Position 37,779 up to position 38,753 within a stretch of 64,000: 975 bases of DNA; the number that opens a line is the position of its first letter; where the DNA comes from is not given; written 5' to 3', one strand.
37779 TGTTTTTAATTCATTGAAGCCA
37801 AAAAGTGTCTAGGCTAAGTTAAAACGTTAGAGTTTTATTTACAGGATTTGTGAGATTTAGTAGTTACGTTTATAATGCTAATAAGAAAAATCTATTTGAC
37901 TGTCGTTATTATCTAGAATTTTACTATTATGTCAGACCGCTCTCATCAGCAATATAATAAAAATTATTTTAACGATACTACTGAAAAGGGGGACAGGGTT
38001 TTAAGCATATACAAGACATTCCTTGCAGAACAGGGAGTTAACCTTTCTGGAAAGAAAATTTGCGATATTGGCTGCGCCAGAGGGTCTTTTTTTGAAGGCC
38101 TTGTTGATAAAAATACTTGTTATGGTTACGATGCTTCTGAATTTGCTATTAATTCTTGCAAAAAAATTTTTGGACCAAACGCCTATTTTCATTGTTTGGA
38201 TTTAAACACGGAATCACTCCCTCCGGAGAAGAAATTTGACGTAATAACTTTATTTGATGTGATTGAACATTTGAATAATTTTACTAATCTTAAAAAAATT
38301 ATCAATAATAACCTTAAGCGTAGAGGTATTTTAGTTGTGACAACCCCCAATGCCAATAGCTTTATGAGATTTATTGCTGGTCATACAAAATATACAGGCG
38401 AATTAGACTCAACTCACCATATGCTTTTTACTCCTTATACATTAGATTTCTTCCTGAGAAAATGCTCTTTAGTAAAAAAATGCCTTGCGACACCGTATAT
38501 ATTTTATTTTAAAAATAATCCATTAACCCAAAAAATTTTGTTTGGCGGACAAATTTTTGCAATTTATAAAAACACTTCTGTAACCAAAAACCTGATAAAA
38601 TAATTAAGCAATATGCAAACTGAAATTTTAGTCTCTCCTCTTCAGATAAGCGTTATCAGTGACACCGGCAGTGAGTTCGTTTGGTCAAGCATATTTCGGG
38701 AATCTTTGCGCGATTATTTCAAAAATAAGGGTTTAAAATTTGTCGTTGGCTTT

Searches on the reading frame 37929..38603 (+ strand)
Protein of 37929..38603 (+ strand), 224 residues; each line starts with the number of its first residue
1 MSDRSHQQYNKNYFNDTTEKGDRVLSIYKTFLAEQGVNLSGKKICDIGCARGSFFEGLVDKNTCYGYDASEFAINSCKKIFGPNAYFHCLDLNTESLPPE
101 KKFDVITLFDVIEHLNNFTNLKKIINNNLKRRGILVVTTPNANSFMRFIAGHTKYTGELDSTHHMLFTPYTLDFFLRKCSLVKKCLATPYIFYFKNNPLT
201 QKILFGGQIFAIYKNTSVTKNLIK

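Call 8: find_encoding_contigs(protein=window:37929-38603:+, flank=10000, max_places=10)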
Protein window:37929-38603:+ (224 aa): 2 contigs read that carry it; 2 places shown.
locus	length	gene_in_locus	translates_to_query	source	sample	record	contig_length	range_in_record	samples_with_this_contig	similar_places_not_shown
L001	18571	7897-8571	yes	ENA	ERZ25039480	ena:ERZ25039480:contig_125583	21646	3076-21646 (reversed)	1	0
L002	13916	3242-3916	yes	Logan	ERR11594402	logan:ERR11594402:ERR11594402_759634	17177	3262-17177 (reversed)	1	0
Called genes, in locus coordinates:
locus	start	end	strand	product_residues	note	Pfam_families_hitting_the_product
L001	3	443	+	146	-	?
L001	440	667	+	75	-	-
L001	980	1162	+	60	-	-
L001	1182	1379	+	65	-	PF00534:Glycos_transf_1, PF13692:Glyco_trans_1_4, PF20706:GT4-conflict (weak)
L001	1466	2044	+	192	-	PF01943:Polysacc_synt, PF13440:Polysacc_synt_3 (weak)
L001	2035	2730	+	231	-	-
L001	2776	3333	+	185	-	PF00908:dTDP_sugar_isom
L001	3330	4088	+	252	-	PF00535:Glycos_transf_2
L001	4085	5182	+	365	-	PF13439:Glyco_transf_4, PF20706:GT4-conflict, PF00534:Glycos_transf_1, PF13692:Glyco_trans_1_4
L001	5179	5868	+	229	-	PF08003:Methyltransf_9 (weak), PF13489:Methyltransf_23, PF01209:Ubie_methyltran (weak), PF02353:CMAS, PF13847:Methyltransf_31, PF08241:Methyltransf_11, PF08242:Methyltransf_12, PF13649:Methyltransf_25, +2 more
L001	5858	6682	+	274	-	PF00535:Glycos_transf_2, PF10111:Glyco_tranf_2_2 (weak), PF13641:Glyco_tranf_2_3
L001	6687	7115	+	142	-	-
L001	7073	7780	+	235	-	PF00534:Glycos_transf_1, PF13692:Glyco_trans_1_4, PF20706:GT4-conflict, PF13524:Glyco_trans_1_2 (weak)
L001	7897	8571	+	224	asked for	PF13489:Methyltransf_23, PF08003:Methyltransf_9 (weak), PF13847:Methyltransf_31, PF08241:Methyltransf_11, PF08242:Methyltransf_12, PF13649:Methyltransf_25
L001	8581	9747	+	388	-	PF00534:Glycos_transf_1, PF13692:Glyco_trans_1_4, PF13524:Glyco_trans_1_2 (weak)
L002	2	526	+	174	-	?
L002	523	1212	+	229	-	PF08003:Methyltransf_9 (weak), PF13489:Methyltransf_23, PF01209:Ubie_methyltran (weak), PF02353:CMAS, PF13847:Methyltransf_31, PF08241:Methyltransf_11, PF08242:Methyltransf_12, PF13649:Methyltransf_25, +2 more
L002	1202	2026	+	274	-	PF00535:Glycos_transf_2, PF10111:Glyco_tranf_2_2 (weak), PF13641:Glyco_tranf_2_3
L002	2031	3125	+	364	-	PF13439:Glyco_transf_4, PF00534:Glycos_transf_1, PF13692:Glyco_trans_1_4, PF20706:GT4-conflict, PF13524:Glyco_trans_1_2 (weak)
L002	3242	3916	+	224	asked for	PF13489:Methyltransf_23, PF08003:Methyltransf_9 (weak), PF13847:Methyltransf_31, PF08241:Methyltransf_11, PF08242:Methyltransf_12, PF13649:Methyltransf_25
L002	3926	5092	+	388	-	PF00534:Glycos_transf_1, PF13692:Glyco_trans_1_4, PF13524:Glyco_trans_1_2 (weak)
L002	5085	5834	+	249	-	PF05219:DREV (weak), PF13489:Methyltransf_23, PF01209:Ubie_methyltran (weak), PF07021:MetW, PF13847:Methyltransf_31, PF08241:Methyltransf_11, PF08242:Methyltransf_12, PF13649:Methyltransf_25, +1 more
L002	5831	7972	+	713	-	-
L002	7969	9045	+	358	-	-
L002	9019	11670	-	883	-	-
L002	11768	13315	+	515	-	-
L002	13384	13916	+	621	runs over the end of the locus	-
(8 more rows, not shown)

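Call 14: search_protein_families(library=pfam, proteins=[L002:3926-5092:+, L002:5085-5834:+, L002:5831-7972:+, L002:7969-9045:+, L002:9019-11670:-, L002:11768-13315:+], max_evalue=0.01)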
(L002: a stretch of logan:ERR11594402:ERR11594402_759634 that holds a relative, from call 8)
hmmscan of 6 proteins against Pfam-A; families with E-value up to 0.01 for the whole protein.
L002:3926-5092:+ (388 aa): 6 families
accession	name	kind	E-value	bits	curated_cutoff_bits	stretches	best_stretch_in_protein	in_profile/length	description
PF00534.26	Glycos_transf_1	-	6.6e-24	84.8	26.4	1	203-366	5-170/172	Glycosyl transferases group 1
PF13692.12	Glyco_trans_1_4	-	1.3e-17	64.8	27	1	215-343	3-131/142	Glycosyl transferases group 1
PF13524.12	Glyco_trans_1_2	-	1.1e-06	29.1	25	1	247-382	16-143/144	Glycosyl transferase-like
PF20706.3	GT4-conflict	-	0.00011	21.8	26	1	280-335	272-324/385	Family 4 Glycosyltransferase in conflict systems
PF13439.12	Glyco_transf_4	-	0.0029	18.1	28.5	1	153-195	119-162/170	Glycosyltransferase Family 4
PF22772.2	WsaF_C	-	0.005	17.1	27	1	232-345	20-129/133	WsaF, C-terminal domain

L002:5085-5834:+ (249 aa): 16 families
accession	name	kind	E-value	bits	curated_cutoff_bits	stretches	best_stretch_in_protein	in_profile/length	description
PF08241.18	Methyltransf_11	-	4.5e-20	72.5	21.2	1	45-134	1-95/95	Methyltransferase domain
PF13489.12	Methyltransf_23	-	1e-16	61.6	27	1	23-138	5-120/164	Methyltransferase domain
PF07021.18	MetW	-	1.8e-15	57.6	21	1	33-140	6-113/193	Methionine biosynthesis protein MetW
PF13649.12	Methyltransf_25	-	4.5e-15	56.5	27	1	45-130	2-97/97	Methyltransferase domain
PF08242.18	Methyltransf_12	-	9e-13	49.2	30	1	45-132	1-98/98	Methyltransferase domain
PF13847.12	Methyltransf_31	-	2.4e-12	47.2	27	1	39-138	2-113/145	Methyltransferase domain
PF05219.18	DREV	-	4.1e-07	29.8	26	1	38-187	92-235/265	DREV methyltransferase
PF02353.26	CMAS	-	6.5e-07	29.4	27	1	39-136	61-166/273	Mycolic acid cyclopropane synthetase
PF01209.24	Ubie_methyltran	-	1.8e-06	27.9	20.1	1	37-135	44-152/233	ubiE/COQ5 methyltransferase family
PF01555.25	N6_N4_Mtase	-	2.5e-05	24.8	26.7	0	9-76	151-217/221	DNA methylase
PF05148.21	Methyltransf_8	-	0.00094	19.5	27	1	40-134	72-156/219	Hypothetical methyltransferase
PF07757.19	AdoMet_MTase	-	0.0012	19.5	27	1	35-74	56-95/115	Predicted AdoMet-dependent methyltransferase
PF05175.20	MTS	-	0.0014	18.7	23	1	40-142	31-146/170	Methyltransferase small domain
PF05724.17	TPMT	-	0.0014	18.7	26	1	17-79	16-76/218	Thiopurine S-methyltransferase (TPMT)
PF08003.17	Methyltransf_9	-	0.0015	18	23.8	1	40-134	115-217/315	Protein of unknown function (DUF1698)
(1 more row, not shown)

L002:5831-7972:+ (713 aa): 0 families

L002:7969-9045:+ (358 aa): 0 families

L002:9019-11670:- (883 aa): 0 families

L002:11768-13315:+ (515 aa): 0 families

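Call 15: find_related_loci(query=L002:9019-11670:-, collection=genome_contigs, flank=10000)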
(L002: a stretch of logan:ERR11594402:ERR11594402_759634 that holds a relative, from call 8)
Query L002:9019-11670:- (883 aa) in genome_contigs; peptide patterns used: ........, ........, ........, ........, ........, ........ (x = any residue, [..] = any of these).
144 stretches matched a pattern, but none encodes a relative of the query by tblastn (E <= 1e-3).
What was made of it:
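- Tried and rejected: GTDB genome scan with the single 883-aa protein found no relative (call 15).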

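Call 20: find_homologous_proteins(query=L002:9019-11670:-)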
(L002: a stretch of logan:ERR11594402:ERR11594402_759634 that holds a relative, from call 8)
Query L002:9019-11670:- (883 aa): 21 proteins with E <= 0.001 among 8000 candidates.
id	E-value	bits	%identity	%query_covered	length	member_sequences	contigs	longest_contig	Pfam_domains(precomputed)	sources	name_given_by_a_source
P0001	4.3e-229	781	45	97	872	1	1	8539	-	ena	-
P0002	4.2e-228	778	46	95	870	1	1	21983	-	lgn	-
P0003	1.8e-226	773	46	96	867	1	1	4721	-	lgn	-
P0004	4.6e-220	752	42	97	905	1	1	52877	-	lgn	-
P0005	2.9e-218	746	42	97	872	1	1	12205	-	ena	-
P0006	2.2e-217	743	43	98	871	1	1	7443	-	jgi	jgi:hypothetical protein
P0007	6.5e-212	725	43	95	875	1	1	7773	-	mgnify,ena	mgnify:CR=1 FL=1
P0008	1.7e-204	700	43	96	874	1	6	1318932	-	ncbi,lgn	-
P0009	1.4e-199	684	41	96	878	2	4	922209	-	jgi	jgi:hypothetical protein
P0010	7.3e-199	681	37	99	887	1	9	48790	-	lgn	-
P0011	6.4e-178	612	39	97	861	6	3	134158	-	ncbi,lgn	-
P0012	1.3e-176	608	38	98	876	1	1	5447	-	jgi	jgi:hypothetical protein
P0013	1.9e-172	594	39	98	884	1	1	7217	-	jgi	jgi:hypothetical protein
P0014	2.3e-161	557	36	98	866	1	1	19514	-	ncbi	-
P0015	1.6e-79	287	29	95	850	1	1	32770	-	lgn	-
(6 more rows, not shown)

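Call 25: find_related_loci(query=A1, collection=genome_contigs, flank=3000)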
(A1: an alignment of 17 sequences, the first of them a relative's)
Query A1 (883 aa) in genome_contigs; peptide patterns used: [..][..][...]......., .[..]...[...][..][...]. (x = any residue, [..] = any of these).
78 stretches matched a pattern; 5 encode a relative of the query (tblastn E <= 1e-3); 4 distinct loci.
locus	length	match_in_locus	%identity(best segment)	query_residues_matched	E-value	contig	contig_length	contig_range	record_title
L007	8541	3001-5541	43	2-849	0e+0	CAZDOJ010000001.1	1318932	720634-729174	MAG TPA_asm: uncultured Gammaproteobacteria bacterium isolate SRP292972_co3_93 genome assembly, contig: NODE_1_length_13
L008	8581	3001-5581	43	2-861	0e+0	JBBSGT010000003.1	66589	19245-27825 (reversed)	MAG: Candidatus Levyibacteriota bacterium isolate LS2_sbin.47 LS2_sbin.47_K_531395_L_66589_cov_17.9999, whole genome sho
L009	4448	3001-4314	29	5-445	8e-38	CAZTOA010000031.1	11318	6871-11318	MAG TPA_asm: uncultured Gammaproteobacteria bacterium isolate SRP292972_co2_75 genome assembly, contig: NODE_5453_length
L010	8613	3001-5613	28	4-863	1e-77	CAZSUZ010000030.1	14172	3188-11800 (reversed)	MAG TPA_asm: uncultured Gammaproteobacteria bacterium isolate SRP300315_co1_1 genome assembly, contig: NODE_1916_length_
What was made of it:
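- Tried and rejected: A repeat with an alignment gave only distant relatives, which served as a taxonomy hint (call 25).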

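Call 29: search_protein_families(library=pfam, proteins=[L002:5831-7972:+, L002:7969-9045:+, L002:9019-11670:-, L002:11768-13315:+], max_evalue=5)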
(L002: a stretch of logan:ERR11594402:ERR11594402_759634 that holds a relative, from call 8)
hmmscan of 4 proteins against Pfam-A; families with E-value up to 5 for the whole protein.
L002:5831-7972:+ (713 aa): 0 families

L002:7969-9045:+ (358 aa): 0 families

L002:9019-11670:- (883 aa): 0 families

L002:11768-13315:+ (515 aa): 0 families

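Call 36: find_homologous_proteins(query=L002:5831-7972:+)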
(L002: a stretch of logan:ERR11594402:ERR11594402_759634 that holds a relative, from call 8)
Query L002:5831-7972:+ (713 aa): 429 proteins with E <= 0.001 among 8000 candidates; the best 120 are listed.
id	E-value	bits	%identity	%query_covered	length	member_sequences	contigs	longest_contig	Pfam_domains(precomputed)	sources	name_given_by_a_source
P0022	0.0e+0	1607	100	100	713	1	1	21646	-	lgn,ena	-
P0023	0.0e+0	1031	65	98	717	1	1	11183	-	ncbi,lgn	-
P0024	0.0e+0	1019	62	100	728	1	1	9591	-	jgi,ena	-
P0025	7.9e-266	903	57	96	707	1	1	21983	-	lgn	-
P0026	9.6e-263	892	56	96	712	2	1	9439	-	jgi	jgi:hypothetical protein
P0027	8.4e-251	853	53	96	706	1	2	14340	-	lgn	-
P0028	1.9e-248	845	53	97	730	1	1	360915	-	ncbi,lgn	-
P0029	9.6e-248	843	54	97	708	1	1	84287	-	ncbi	-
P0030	1.8e-244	832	54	95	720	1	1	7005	-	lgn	-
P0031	7.5e-243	827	53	97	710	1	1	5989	-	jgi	jgi:hypothetical protein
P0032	1.3e-242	826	54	97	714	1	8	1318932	-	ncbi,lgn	-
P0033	5.5e-242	824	52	97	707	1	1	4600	-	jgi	jgi:hypothetical protein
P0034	4.3e-239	814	51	100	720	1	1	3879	-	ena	-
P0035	1.9e-237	809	53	97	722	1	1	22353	-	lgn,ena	-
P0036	6.2e-237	807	52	99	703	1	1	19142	-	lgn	-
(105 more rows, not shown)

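Call 38: find_encoding_contigs(protein=P0022, flank=10000, max_places=10)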
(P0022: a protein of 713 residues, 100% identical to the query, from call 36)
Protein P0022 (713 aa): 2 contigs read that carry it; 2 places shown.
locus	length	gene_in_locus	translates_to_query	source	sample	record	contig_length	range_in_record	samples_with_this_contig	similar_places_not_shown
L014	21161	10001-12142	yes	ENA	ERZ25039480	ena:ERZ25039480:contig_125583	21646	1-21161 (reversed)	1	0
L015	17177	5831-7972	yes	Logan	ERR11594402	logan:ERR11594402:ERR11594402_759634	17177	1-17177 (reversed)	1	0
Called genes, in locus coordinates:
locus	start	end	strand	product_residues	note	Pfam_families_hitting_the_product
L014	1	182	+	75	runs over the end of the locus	-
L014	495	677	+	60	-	-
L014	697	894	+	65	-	PF00534:Glycos_transf_1, PF13692:Glyco_trans_1_4, PF20706:GT4-conflict (weak)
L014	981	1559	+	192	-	PF01943:Polysacc_synt, PF13440:Polysacc_synt_3 (weak)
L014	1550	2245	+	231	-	-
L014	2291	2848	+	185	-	PF00908:dTDP_sugar_isom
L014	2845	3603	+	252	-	PF00535:Glycos_transf_2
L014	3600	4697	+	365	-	PF13439:Glyco_transf_4, PF20706:GT4-conflict, PF00534:Glycos_transf_1, PF13692:Glyco_trans_1_4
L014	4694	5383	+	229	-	PF08003:Methyltransf_9 (weak), PF13489:Methyltransf_23, PF01209:Ubie_methyltran (weak), PF02353:CMAS, PF13847:Methyltransf_31, PF08241:Methyltransf_11, PF08242:Methyltransf_12, PF13649:Methyltransf_25, +2 more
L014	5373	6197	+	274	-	PF00535:Glycos_transf_2, PF10111:Glyco_tranf_2_2 (weak), PF13641:Glyco_tranf_2_3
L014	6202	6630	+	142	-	-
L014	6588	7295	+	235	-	PF00534:Glycos_transf_1, PF13692:Glyco_trans_1_4, PF20706:GT4-conflict, PF13524:Glyco_trans_1_2 (weak)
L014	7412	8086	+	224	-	PF13489:Methyltransf_23, PF08003:Methyltransf_9 (weak), PF13847:Methyltransf_31, PF08241:Methyltransf_11, PF08242:Methyltransf_12, PF13649:Methyltransf_25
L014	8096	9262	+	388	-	PF00534:Glycos_transf_1, PF13692:Glyco_trans_1_4, PF13524:Glyco_trans_1_2 (weak)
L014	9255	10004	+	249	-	PF05219:DREV (weak), PF13489:Methyltransf_23, PF01209:Ubie_methyltran (weak), PF07021:MetW, PF13847:Methyltransf_31, PF08241:Methyltransf_11, PF08242:Methyltransf_12, PF13649:Methyltransf_25, +1 more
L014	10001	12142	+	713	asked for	-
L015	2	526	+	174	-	?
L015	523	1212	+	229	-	PF08003:Methyltransf_9 (weak), PF13489:Methyltransf_23, PF01209:Ubie_methyltran (weak), PF02353:CMAS, PF13847:Methyltransf_31, PF08241:Methyltransf_11, PF08242:Methyltransf_12, PF13649:Methyltransf_25, +2 more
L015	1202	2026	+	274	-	PF00535:Glycos_transf_2, PF10111:Glyco_tranf_2_2 (weak), PF13641:Glyco_tranf_2_3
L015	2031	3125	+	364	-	PF13439:Glyco_transf_4, PF00534:Glycos_transf_1, PF13692:Glyco_trans_1_4, PF20706:GT4-conflict, PF13524:Glyco_trans_1_2 (weak)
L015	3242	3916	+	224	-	PF13489:Methyltransf_23, PF08003:Methyltransf_9 (weak), PF13847:Methyltransf_31, PF08241:Methyltransf_11, PF08242:Methyltransf_12, PF13649:Methyltransf_25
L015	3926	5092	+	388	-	PF00534:Glycos_transf_1, PF13692:Glyco_trans_1_4, PF13524:Glyco_trans_1_2 (weak)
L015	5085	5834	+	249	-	PF05219:DREV (weak), PF13489:Methyltransf_23, PF01209:Ubie_methyltran (weak), PF07021:MetW, PF13847:Methyltransf_31, PF08241:Methyltransf_11, PF08242:Methyltransf_12, PF13649:Methyltransf_25, +1 more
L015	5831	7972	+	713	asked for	-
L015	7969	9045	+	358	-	-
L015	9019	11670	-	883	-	-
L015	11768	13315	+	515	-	-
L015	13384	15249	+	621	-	-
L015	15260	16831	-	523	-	-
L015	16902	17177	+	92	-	?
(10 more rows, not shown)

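Call 45: find_homologous_proteins(query=L002:5085-5834:+, max_evalue=1e-40)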
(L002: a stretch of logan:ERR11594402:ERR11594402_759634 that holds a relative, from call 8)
Query L002:5085-5834:+ (249 aa): 133 proteins with E <= 1e-40 among 473 candidates; the best 120 are listed.
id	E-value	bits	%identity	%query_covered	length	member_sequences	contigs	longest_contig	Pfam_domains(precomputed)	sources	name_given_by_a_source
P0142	3.0e-110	386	70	97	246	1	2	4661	PF07021.19,PF13847.13,PF13489.13,PF02353.27,PF13649.13,PF05219.18,PF08241.19,PF08242.19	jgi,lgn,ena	jgi:SAM-dependent methyltransferase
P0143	2.7e-105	370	65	99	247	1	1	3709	PF07021.19,PF13847.13,PF13489.13,PF02353.27,PF13649.13,PF05219.18,PF08241.19,PF08242.19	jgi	jgi:SAM-dependent methyltransferase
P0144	1.4e-96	341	60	96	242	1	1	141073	PF07021.19,PF13847.13,PF13489.13,PF13649.13,PF03291.23,PF01209.25,PF08241.19,PF08242.19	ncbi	-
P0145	4.6e-92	326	57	96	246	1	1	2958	PF07021.19,PF13847.13,PF13489.13,PF13649.13,PF03291.23,PF08241.19,PF08242.19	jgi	jgi:SAM-dependent methyltransferase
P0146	5.5e-87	310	58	98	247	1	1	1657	PF07021.19,PF13847.13,PF13489.13,PF13649.13,PF05219.18,PF08241.19,PF08242.19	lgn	-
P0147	1.7e-84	301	55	96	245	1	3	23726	PF07021.19,PF13847.13,PF13489.13,PF13649.13,PF05219.18,PF01209.25,PF08241.19,PF08242.19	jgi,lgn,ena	-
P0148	2.1e-83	298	53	93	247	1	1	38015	PF07021.19,PF13847.13,PF13489.13,PF13649.13,PF01209.25,PF08241.19,PF08242.19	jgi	jgi:SAM-dependent methyltransferase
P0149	1.0e-82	296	53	97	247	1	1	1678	PF07021.19,PF13847.13,PF13489.13,PF02353.27,PF13649.13,PF01209.25,PF08241.19,PF08242.19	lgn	-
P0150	1.0e-82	296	55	98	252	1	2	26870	PF07021.19,PF13847.13,PF13489.13,PF13649.13,PF01209.25,PF08241.19,PF08242.19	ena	-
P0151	1.3e-82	295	54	97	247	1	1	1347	PF07021.19,PF13847.13,PF13489.13,PF13649.13,PF05219.18,PF08241.19,PF08242.19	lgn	-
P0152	2.6e-82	294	53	97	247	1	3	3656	PF07021.19,PF13847.13,PF13489.13,PF13649.13,PF03291.23,PF05219.18,PF01209.25,PF08241.19,PF08242.19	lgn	-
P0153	1.1e-81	292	52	98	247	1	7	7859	PF07021.19,PF13847.13,PF13489.13,PF13649.13,PF05219.18,PF01209.25,PF08241.19,PF08242.19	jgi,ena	-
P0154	7.3e-81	290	55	95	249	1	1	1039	PF07021.19,PF13847.13,PF13489.13,PF02353.27,PF13649.13,PF03291.23,PF05219.18,PF01209.25,PF08241.19,PF08242.19,PF01555.25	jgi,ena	-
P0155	2.9e-80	288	55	96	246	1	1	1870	PF07021.19,PF13847.13,PF13489.13,PF13649.13,PF08241.19,PF08242.19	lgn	-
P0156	3.9e-80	287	53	96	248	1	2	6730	PF07021.19,PF13847.13,PF13489.13,PF13649.13,PF08241.19,PF08242.19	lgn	-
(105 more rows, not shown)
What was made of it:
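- Most of the best 120 homologues of the 713-aa protein are about 700-740 aa. The 883-aa protein has 16 homologues of 850-909 aa. The methyltransferase homologues are mostly about 240-257 aa (calls 36, 20, 45).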

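Call 50: predict_structure(alignment_id=A3)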
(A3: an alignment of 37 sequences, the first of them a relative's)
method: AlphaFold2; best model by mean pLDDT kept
length: 713 residues; sequences in the alignment: 37
mean_pLDDT: 89.3   pTM: 0.88
mean pLDDT of the five models: 89.3, 88.8, 88.0, 86.5, 84.2
residues with pLDDT >= 90: 488; 70-90: 175; 50-70: 40; < 50: 10
segments of 3 or more residues with pLDDT < 50: 244-252
pLDDT, mean of each block of 10 residues (from residue 1): 84 92 86 89 93 90 92 95 94 96 96 96 91 90 97 95 96 93 92 95 89 93 95 85 46 63 81 67 88 95 95 90 66 72 67 94 96 91 93 89 84 92 95 95 91 93 79 88 93 97 89 91 96 96 96 96 90 95 96 96 94 91 82 94 90 83 94 96 97 93 78 54
secondary structure, 60 per line:
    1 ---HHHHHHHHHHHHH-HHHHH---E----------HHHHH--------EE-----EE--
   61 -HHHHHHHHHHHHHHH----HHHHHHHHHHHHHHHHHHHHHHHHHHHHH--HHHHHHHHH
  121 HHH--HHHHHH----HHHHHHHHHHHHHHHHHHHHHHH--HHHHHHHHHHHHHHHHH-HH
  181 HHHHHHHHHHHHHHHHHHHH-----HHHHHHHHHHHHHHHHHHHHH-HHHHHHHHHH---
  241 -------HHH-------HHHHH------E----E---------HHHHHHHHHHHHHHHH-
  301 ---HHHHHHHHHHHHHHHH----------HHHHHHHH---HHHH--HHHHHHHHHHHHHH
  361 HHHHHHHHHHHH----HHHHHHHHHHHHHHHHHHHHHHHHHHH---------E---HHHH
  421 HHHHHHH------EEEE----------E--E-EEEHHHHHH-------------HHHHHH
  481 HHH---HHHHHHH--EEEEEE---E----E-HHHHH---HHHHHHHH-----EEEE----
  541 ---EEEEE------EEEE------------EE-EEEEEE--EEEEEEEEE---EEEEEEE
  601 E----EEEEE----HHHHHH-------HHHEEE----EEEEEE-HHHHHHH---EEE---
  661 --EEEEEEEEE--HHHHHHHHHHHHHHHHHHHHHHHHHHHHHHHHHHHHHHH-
elements in order (helices of 4 or more, strands of 3 or more residues): H4-16 H18-22 H37-41 H62-76 H81-109 H112-123 H126-131 H136-158 H161-177 H179-200 H206-226 H228-237 H258-262 H284-299 H304-319 H330-337 H341-344 H347-372 H377-403 H417-427 E434-437 E453-455 H456-461 H475-483 H487-493 E496-501 H512-516 H520-527 E533-536 E544-548 E555-558 E574-579 E582-590 E594-601 E606-610 H615-620 E631-633 E638-643 H645-651 E655-657 E663-671 H674-712
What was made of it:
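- On GT-C fold glycosyltransferases, for the 713-aa gene: The AlphaFold2 model has pLDDT 89.3 and pTM 0.88 (call 50).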

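Call 52: fold_search(model_id=the predicted structure, library=pdb)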
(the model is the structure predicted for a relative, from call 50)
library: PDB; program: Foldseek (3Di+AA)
matches with E <= 10: 240; with E <= 0.001: 16
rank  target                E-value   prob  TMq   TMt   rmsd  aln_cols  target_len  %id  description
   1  6w98_A                5.1e-08  1.00  0.54  0.31   5.5       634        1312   12  Single-Particle Cryo-EM Structure of Arabinofuranosyltransferase AftD from Mycobacteria (released 2020-05-13)
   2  6wby                  3.0e-07  1.00  0.51  0.31  18.4       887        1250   10  Single-Particle Cryo-EM Structure of Arabinofuranosyltransferase AftD from Mycobacteria, Mutant R1389S Class 2 (released 2020-05-13)
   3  5ogl_A                1.6e-06  1.00  0.40  0.41  23.8       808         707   13  Structure of bacterial oligosaccharyltransferase PglB in complex with an acceptor peptide and an lipid-linked oligosac (released 2017-10-25)
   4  6wbx                  2.4e-06  1.00  0.46  0.27  10.4       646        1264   11  Single-Particle Cryo-EM Structure of Arabinofuranosyltransferase AftD from Mycobacteria, Mutant R1389S Class 1 (released 2020-05-13)
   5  3rce_A                3.1e-06  1.00  0.40  0.42  24.1       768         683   14  Bacterial oligosaccharyltransferase PglB (released 2011-06-15)
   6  6gxc_A                4.2e-06  1.00  0.41  0.42  23.5       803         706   13  Bacterial oligosaccharyltransferase PglB in complex with an inhibitory peptide and a reactive lipid-linked oligosaccha (released 2018-11-14)
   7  8b6l_I                8.1e-06  1.00  0.41  0.43  12.4       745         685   12  Subtomogram average of the human Sec61-TRAP-OSTA-translocon (released 2022-12-07)
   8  6s7o_A                8.4e-06  1.00  0.40  0.43  13.2       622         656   12  Cryo-EM structure of human oligosaccharyltransferase complex OST-A (released 2019-12-18)
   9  8pn9_A                1.2e-05  1.00  0.40  0.43  11.8       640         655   11  Structure of human oligosaccharyltransferase OST-A complex bound to NGI-1 (released 2024-05-08)
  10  9n9j_I                2.4e-05  1.00  0.44  0.44  10.7       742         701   12  Structure of a GRP94 folding intermediate engaged with a CCDC134- and FKBP11-bound secretory translocon (released 2025-11-19)
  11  7zli_A                4.0e-05  1.00  0.43  0.46  10.0       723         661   12  Cryo-EM structure of C-mannosyltransferase CeDPY19, in complex with Dol25-P-Man and bound to CMT2-Fab and anti-Fab nan (released 2023-01-11)
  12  6ftg_5                4.3e-05  1.00  0.44  0.48  11.5       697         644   12  Subtomogram average of OST-containing ribosome-translocon complexes from canine rough microsomal membranes (released 2018-03-21)
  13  6s7t_A                5.2e-05  1.00  0.45  0.45  12.5       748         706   10  Cryo-EM structure of human oligosaccharyltransferase complex OST-B (released 2019-12-18)
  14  9s6t_A                1.5e-04  1.00  0.39  0.54   9.3       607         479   11  Ternary cryo-EM structure of chicken ALG12 with Dol25-PP-GlcNAc2Man7, Dol25-P-Man, and Fab (released 2026-03-18)
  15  7zlh_A                2.0e-04  1.00  0.37  0.40  12.8       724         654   10  Cryo-EM structure of C-mannosyltransferase CeDPY19, in apo state, bound to CMT2-Fab and anti-Fab nanobody (released 2023-01-11)
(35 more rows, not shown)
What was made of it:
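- On GT-C fold glycosyltransferases, for the 713-aa gene: Foldseek against the PDB gives AftD (E 5e-8, TM-score 0.54 normalised to the query), PglB, STT3, DPY19, AftA and ArnT (call 52).
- Checked: The predicted structure has a GT-C fold (calls 50, 52).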
